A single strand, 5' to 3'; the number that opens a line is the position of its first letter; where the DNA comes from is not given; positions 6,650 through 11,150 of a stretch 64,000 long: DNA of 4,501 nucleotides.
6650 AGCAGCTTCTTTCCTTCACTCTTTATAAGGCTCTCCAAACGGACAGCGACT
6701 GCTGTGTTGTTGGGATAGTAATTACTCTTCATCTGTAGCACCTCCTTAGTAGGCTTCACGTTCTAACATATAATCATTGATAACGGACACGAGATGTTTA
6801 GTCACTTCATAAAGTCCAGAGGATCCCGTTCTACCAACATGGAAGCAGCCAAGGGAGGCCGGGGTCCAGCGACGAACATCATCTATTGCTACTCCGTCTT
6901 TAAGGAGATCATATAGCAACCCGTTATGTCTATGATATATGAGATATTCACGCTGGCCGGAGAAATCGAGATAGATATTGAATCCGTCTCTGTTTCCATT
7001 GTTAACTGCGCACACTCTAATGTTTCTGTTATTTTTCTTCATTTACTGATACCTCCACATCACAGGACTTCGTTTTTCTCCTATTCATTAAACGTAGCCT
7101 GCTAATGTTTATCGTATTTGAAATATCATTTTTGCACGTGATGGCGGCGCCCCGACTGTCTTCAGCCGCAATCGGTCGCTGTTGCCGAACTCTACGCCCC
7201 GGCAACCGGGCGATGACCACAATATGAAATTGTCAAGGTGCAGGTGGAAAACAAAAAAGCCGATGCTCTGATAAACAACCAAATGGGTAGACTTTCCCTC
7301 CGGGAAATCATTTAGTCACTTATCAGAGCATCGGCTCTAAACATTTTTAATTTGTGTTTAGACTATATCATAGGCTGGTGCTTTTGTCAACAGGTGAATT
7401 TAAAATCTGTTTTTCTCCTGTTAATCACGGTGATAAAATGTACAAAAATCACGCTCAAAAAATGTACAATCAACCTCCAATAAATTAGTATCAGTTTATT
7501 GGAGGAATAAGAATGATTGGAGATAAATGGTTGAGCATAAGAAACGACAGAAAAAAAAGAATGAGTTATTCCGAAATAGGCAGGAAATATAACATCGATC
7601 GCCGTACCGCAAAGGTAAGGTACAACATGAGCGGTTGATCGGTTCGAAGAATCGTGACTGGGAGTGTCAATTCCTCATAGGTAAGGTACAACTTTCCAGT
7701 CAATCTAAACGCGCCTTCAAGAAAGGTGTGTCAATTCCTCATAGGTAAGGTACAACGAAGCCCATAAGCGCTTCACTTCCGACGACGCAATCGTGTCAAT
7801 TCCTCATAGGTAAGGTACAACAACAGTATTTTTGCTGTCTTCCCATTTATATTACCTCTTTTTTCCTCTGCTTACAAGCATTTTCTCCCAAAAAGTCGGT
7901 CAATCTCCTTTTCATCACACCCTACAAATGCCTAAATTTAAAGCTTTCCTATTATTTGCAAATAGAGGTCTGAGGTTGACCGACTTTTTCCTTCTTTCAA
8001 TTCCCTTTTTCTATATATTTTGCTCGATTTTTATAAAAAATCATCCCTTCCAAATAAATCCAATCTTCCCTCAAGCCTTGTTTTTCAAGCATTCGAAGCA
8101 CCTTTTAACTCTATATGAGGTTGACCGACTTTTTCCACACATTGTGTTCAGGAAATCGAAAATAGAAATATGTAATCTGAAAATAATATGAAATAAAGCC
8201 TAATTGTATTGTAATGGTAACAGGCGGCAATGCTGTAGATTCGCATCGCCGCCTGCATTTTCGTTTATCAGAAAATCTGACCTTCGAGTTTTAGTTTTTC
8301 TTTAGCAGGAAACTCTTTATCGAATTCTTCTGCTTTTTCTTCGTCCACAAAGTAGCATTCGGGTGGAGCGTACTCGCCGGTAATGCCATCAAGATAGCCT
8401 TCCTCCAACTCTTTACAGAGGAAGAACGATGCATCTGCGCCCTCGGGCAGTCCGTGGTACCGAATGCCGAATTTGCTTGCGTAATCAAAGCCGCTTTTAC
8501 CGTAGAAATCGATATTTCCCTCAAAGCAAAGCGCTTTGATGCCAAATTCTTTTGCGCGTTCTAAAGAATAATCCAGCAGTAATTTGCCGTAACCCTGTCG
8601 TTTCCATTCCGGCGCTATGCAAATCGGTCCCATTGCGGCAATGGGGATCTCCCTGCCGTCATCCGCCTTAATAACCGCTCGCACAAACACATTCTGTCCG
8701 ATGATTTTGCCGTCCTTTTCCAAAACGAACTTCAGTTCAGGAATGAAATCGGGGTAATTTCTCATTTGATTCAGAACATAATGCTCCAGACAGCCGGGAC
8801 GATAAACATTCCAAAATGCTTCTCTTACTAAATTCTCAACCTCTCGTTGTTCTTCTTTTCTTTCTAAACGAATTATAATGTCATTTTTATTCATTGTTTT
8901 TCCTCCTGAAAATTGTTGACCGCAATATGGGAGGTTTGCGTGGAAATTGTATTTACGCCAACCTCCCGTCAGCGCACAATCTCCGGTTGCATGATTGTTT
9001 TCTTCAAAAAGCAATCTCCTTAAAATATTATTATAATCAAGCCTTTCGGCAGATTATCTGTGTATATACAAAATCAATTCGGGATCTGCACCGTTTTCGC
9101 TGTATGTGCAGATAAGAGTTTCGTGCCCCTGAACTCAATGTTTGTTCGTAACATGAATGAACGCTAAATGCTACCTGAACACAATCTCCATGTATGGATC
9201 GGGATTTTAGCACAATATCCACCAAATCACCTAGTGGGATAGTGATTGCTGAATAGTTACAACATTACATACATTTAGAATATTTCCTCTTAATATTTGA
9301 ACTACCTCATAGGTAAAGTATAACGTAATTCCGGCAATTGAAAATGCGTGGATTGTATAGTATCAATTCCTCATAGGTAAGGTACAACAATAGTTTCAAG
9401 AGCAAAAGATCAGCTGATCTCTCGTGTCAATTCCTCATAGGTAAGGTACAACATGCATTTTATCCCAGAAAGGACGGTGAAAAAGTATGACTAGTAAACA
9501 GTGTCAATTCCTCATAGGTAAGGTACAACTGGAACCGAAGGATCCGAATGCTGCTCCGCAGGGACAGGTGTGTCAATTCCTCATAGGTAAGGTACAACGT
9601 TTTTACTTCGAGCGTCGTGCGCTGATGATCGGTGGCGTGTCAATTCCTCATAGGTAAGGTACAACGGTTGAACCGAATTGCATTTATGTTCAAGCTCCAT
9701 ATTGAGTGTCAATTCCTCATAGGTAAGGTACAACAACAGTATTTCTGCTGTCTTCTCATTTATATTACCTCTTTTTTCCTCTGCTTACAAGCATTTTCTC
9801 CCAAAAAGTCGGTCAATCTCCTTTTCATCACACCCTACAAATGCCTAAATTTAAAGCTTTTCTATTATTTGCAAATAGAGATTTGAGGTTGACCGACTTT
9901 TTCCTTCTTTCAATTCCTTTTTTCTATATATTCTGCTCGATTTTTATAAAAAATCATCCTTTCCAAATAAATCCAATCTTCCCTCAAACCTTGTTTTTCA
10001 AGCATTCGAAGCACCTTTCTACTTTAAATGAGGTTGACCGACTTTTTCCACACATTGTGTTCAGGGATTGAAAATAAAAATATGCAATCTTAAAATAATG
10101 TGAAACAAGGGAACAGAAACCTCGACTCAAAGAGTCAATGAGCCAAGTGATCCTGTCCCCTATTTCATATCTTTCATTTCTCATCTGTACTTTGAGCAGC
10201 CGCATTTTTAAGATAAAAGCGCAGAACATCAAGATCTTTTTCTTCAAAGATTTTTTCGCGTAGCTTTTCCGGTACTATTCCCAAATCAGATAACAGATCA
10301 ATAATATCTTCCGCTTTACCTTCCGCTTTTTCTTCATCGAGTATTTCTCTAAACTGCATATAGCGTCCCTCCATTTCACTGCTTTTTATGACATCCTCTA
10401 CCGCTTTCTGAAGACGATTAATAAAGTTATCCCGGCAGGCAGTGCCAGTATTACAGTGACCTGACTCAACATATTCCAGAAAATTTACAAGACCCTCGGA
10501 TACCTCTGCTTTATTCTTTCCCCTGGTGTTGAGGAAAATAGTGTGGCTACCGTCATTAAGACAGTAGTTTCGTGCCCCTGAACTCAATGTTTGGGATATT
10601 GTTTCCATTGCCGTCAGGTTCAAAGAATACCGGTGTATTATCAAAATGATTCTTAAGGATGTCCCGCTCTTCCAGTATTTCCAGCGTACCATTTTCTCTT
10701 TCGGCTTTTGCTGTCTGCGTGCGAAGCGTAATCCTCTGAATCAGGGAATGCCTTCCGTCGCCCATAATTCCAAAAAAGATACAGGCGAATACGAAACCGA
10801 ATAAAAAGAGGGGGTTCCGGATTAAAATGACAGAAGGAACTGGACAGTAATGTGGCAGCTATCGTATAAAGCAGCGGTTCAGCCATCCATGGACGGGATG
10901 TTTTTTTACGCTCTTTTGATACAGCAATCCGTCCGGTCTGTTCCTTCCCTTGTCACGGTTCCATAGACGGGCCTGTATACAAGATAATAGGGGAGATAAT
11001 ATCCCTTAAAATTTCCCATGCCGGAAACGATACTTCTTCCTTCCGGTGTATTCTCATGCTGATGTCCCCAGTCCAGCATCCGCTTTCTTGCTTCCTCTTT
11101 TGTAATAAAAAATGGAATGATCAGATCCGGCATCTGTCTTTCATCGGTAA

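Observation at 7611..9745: Two orphan CRISPR arrays with identical type I-B-like repeats and duplicated leaders, but no cas genes within 64 kb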

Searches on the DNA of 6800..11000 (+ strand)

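Call 58: search_rna_families(source=window, start=6800, end=11000, threshold=evalue, max_evalue=1)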
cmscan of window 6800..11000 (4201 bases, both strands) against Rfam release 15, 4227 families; matches with E-value up to 1: 10.
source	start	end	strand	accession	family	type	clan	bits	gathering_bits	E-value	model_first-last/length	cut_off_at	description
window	9360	9388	+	RF01315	CRISPR-DR2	Gene; CRISPR;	CL00014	30.7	37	0.0055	1-30/30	no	CRISPR RNA direct repeat element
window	7664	7692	+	RF01315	CRISPR-DR2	Gene; CRISPR;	CL00014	30.2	37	0.0078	1-30/30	no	CRISPR RNA direct repeat element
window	7728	7756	+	RF01315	CRISPR-DR2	Gene; CRISPR;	CL00014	30.2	37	0.0078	1-30/30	no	CRISPR RNA direct repeat element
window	7793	7821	+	RF01315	CRISPR-DR2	Gene; CRISPR;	CL00014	30.2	37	0.0078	1-30/30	no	CRISPR RNA direct repeat element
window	9424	9452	+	RF01315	CRISPR-DR2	Gene; CRISPR;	CL00014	30.2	37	0.0078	1-30/30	no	CRISPR RNA direct repeat element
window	9501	9529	+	RF01315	CRISPR-DR2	Gene; CRISPR;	CL00014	30.2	37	0.0078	1-30/30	no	CRISPR RNA direct repeat element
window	9570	9598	+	RF01315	CRISPR-DR2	Gene; CRISPR;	CL00014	30.2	37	0.0078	1-30/30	no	CRISPR RNA direct repeat element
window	9637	9665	+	RF01315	CRISPR-DR2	Gene; CRISPR;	CL00014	30.2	37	0.0078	1-30/30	no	CRISPR RNA direct repeat element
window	9706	9734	+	RF01315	CRISPR-DR2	Gene; CRISPR;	CL00014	30.2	37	0.0078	1-30/30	no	CRISPR RNA direct repeat element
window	7258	7336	-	RF03568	mir-3204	Gene; miRNA;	-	21.3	90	0.76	1-75/75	no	mir-3204 microRNA precursor family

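Call 70: search_dna_similar(query=window:7340-7640:+, collection=plasmids, mode=distant, max_evalue=0.001, max_rows=8)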
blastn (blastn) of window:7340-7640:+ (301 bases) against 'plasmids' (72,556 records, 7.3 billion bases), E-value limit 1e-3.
No match.

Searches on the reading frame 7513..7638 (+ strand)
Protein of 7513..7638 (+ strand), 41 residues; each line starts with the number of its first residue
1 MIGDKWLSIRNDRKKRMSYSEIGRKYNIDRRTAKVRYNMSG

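Call 9: search_protein_families(library=pfam, proteins=[window:7513-7638:+], max_evalue=0.01)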
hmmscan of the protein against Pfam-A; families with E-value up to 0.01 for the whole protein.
window:7513-7638:+ (41 aa): 1 family
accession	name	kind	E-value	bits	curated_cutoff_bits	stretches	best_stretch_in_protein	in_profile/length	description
PF13518.12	HTH_28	-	0.0036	17.8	25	1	15-34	11-30/52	Helix-turn-helix domain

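Call 71: search_dna_similar(query=window:7513-7617:+, collection=plasmids, mode=protein, max_evalue=1, max_rows=10)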
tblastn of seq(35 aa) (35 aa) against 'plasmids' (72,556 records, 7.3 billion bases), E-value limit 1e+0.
No match.

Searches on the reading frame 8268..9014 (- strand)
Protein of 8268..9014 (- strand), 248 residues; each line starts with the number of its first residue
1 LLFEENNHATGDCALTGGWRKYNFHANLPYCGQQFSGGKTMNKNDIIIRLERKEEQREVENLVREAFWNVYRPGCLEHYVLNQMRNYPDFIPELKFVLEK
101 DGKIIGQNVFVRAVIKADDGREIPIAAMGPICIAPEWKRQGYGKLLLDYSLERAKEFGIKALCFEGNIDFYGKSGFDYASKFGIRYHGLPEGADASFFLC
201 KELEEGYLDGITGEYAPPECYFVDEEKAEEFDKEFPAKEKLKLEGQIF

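Call 9: search_protein_families(library=pfam, proteins=[window:8268-9014:-], max_evalue=0.01)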
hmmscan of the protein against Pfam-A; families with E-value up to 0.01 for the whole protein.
window:8268-9014:- (248 aa): 3 families
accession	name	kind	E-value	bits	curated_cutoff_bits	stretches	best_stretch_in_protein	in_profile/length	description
PF00583.31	Acetyltransf_1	-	2.2e-09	38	20.7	1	86-176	23-116/116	Acetyltransferase (GNAT) family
PF13508.13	Acetyltransf_7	-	5.7e-09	36.7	27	1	96-176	6-82/84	Acetyltransferase (GNAT) domain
PF13527.13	Acetyltransf_9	-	3.4e-08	34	25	1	48-179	2-127/127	Acetyltransferase (GNAT) domain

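Call 48: find_encoding_contigs(protein=window:8268-8894:-, flank=10000, max_places=10)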
Protein window:8268-8894:- (208 aa): 3 contigs read that carry it; 3 places shown.
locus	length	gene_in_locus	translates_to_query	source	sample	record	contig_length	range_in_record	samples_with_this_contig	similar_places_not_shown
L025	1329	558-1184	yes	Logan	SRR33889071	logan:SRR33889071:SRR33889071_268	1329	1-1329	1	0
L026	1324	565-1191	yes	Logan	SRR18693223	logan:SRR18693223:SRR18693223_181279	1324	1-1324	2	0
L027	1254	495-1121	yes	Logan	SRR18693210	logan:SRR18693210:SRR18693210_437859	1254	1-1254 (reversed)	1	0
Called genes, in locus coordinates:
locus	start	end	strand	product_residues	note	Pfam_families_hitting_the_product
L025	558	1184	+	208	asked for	PF13527:Acetyltransf_9, PF00583:Acetyltransf_1, PF13508:Acetyltransf_7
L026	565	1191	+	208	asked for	PF13527:Acetyltransf_9, PF00583:Acetyltransf_1, PF13508:Acetyltransf_7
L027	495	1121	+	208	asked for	PF13527:Acetyltransf_9, PF00583:Acetyltransf_1, PF13508:Acetyltransf_7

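Call 69: search_protein_families(library=padloc, proteins=[window:8268-8894:-], max_evalue=0.01)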
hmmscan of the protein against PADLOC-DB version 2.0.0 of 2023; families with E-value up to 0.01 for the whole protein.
window:8268-8894:- (208 aa): 0 families

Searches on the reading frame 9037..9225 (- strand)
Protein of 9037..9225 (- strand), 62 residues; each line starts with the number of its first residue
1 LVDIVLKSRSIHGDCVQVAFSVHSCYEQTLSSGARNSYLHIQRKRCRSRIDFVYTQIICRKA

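Call 46: search_protein_families(library=ncbifam, proteins=[window:9037-9225:-], max_evalue=0.01)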
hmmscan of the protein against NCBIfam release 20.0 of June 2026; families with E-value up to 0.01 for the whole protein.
window:9037-9225:- (62 aa): 0 families

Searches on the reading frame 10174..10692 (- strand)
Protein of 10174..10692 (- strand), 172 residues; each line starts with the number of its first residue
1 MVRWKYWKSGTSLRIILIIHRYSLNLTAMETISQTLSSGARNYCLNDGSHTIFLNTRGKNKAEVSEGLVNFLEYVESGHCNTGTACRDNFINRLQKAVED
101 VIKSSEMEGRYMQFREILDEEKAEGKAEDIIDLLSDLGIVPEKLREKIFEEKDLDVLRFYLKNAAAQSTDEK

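Call 9: search_protein_families(library=pfam, proteins=[window:10174-10692:-], max_evalue=0.01)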
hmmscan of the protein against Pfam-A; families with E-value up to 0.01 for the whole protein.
window:10174-10692:- (172 aa): 0 families

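Call 46: search_protein_families(library=ncbifam, proteins=[window:10174-10692:-], max_evalue=0.01)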
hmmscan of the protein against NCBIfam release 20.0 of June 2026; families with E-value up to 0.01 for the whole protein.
window:10174-10692:- (172 aa): 0 families

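Call 69: search_protein_families(library=padloc, proteins=[window:10174-10692:-], max_evalue=0.01)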
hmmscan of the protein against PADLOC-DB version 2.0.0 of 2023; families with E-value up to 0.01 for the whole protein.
window:10174-10692:- (172 aa): 0 families

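Call 72: search_dna_similar(query=window:10174-10692:-, collection=plasmids, mode=protein, max_evalue=0.001, max_rows=10)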
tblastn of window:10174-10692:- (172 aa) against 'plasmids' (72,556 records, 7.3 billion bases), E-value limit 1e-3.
No match.
